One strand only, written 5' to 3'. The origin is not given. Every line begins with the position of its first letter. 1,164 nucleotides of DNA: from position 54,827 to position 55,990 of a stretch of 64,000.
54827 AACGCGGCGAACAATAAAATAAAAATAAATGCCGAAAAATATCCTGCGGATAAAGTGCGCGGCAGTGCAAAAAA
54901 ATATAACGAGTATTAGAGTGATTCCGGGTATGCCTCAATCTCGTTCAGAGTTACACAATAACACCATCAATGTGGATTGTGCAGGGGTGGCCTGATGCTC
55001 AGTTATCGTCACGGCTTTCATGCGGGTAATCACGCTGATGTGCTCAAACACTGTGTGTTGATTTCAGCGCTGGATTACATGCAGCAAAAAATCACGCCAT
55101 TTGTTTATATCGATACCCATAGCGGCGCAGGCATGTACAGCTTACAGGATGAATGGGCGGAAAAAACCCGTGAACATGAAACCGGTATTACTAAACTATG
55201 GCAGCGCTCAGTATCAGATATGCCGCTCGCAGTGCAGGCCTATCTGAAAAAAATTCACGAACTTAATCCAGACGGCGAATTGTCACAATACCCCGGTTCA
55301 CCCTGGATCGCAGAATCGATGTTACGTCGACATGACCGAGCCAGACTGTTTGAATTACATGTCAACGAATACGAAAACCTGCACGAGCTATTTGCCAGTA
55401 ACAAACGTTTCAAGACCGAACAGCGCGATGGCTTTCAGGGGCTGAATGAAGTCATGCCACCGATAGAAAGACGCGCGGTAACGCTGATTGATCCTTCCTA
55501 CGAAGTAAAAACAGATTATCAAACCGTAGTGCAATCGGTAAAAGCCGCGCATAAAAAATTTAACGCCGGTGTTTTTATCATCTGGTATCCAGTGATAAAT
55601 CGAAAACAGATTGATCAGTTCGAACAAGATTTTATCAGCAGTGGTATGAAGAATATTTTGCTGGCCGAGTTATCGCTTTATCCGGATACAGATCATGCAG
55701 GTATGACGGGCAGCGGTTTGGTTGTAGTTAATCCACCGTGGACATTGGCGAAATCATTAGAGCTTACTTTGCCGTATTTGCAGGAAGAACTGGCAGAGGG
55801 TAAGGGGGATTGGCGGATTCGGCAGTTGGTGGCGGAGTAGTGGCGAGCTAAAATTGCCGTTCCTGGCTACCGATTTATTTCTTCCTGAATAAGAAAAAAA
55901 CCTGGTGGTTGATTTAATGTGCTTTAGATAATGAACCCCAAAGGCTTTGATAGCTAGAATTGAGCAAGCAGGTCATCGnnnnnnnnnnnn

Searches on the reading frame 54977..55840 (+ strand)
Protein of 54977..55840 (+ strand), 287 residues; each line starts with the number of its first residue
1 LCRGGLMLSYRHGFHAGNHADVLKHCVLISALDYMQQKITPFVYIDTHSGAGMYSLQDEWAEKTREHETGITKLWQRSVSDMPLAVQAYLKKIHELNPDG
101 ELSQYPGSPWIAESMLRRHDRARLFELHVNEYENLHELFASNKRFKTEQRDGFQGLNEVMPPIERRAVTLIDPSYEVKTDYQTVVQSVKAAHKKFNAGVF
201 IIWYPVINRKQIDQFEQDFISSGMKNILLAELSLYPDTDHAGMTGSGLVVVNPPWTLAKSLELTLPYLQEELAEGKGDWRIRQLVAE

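Call 44: search_protein_families(library=pfam, proteins=[window:54977-55840:+], max_evalue=0.00001)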
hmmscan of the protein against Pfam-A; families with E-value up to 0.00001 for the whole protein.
window:54977-55840:+ (287 aa): 1 family
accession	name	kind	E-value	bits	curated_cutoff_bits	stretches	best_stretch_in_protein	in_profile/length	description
PF04378.19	RsmJ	-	1.3e-80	270.7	27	1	40-282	2-242/245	Ribosomal RNA large subunit methyltransferase D, RlmJ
